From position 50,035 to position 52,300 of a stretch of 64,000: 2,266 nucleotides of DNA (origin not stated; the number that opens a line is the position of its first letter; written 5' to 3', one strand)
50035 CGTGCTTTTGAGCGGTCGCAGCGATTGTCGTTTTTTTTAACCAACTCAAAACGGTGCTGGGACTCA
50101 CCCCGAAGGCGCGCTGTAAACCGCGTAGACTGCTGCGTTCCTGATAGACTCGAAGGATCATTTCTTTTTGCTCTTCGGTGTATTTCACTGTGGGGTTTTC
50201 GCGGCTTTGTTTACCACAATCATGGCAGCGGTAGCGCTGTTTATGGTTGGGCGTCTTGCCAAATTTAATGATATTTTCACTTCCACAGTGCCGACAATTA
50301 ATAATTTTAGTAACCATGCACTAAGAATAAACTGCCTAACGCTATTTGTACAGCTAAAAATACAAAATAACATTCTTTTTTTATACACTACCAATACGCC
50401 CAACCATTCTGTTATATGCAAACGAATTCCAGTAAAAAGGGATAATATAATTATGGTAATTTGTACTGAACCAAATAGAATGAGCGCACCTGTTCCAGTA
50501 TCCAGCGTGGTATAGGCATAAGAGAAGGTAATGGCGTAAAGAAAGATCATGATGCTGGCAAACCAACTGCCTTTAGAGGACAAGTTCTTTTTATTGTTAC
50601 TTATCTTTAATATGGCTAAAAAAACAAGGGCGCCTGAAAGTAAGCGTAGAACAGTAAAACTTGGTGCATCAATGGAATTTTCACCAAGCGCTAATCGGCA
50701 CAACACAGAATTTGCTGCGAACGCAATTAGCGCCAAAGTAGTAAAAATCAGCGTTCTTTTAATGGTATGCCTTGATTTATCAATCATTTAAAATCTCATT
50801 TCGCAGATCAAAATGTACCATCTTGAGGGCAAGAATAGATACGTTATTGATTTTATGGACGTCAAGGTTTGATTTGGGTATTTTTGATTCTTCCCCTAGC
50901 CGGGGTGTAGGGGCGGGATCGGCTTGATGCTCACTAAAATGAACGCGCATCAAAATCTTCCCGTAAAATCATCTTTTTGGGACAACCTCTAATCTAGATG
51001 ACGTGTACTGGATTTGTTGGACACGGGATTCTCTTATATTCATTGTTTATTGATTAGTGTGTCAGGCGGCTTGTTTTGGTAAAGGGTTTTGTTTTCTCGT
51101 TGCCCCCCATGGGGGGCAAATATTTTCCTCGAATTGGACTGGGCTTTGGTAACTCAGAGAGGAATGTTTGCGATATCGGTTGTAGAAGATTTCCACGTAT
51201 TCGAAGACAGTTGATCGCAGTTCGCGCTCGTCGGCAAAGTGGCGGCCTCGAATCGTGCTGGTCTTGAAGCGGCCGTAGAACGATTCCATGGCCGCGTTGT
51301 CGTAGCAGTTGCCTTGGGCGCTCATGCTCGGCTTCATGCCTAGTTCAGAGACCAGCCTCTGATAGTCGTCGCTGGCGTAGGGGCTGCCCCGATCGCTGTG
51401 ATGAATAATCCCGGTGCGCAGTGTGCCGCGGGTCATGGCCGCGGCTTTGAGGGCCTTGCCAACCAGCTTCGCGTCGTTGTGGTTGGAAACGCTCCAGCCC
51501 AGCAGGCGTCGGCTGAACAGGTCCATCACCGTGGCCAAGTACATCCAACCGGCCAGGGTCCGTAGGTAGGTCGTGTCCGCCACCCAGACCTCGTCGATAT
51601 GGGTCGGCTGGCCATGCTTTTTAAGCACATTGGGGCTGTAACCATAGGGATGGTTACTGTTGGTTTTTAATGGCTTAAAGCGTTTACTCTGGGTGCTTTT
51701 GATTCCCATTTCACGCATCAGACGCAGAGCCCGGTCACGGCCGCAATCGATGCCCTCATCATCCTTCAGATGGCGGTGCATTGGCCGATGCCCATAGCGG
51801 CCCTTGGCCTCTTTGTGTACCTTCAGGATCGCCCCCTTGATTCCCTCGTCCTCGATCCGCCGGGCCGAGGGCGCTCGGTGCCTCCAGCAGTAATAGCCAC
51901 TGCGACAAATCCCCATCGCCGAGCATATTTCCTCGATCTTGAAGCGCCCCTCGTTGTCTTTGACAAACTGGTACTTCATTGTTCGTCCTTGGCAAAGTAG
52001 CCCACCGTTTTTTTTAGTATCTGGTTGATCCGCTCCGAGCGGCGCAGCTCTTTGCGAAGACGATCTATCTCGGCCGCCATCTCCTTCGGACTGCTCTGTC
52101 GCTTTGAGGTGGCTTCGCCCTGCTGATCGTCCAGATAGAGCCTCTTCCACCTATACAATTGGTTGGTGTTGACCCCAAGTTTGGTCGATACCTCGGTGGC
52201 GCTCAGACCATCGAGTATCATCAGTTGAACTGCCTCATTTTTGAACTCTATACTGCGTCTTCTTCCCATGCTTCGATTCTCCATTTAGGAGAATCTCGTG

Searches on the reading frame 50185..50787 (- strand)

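Call 38: search_protein_families(library=pfam, proteins=[window:50185-50787:-], max_evalue=0.001)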
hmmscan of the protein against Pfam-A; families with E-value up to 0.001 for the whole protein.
window:50185-50787:- (200 aa): 1 family
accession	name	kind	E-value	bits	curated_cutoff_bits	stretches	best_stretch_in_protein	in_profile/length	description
PF00892.27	EamA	-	1.8e-08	35.2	28.2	1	13-134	4-126/135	EamA-like transporter family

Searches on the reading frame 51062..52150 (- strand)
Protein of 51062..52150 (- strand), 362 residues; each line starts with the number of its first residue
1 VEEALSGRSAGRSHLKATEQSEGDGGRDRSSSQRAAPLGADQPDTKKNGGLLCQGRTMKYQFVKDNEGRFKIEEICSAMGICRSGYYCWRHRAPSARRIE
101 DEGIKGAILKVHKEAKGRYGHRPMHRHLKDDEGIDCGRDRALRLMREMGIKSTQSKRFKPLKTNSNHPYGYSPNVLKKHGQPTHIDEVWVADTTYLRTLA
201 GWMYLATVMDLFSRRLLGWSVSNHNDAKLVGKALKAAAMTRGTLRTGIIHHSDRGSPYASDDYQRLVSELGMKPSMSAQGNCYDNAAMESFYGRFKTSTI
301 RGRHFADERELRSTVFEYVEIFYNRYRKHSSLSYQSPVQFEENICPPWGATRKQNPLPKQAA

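Call 38: search_protein_families(library=pfam, proteins=[window:51062-52150:-], max_evalue=0.001)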
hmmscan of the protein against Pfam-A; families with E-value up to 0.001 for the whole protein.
window:51062-52150:- (362 aa): 4 families
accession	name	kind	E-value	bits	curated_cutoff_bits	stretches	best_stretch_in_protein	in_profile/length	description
PF00665.32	rve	-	1.1e-24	87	32.6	1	186-282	5-102/102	Integrase core domain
PF13276.12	HTH_21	-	3.8e-14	53.1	28.1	1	101-157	4-59/60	HTH-like domain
PF13333.12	rve_2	-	2.4e-12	47.3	22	1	289-342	1-53/56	Integrase core domain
PF13683.12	rve_3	-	2.9e-11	43.4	26.5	1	271-337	2-67/67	Integrase core domain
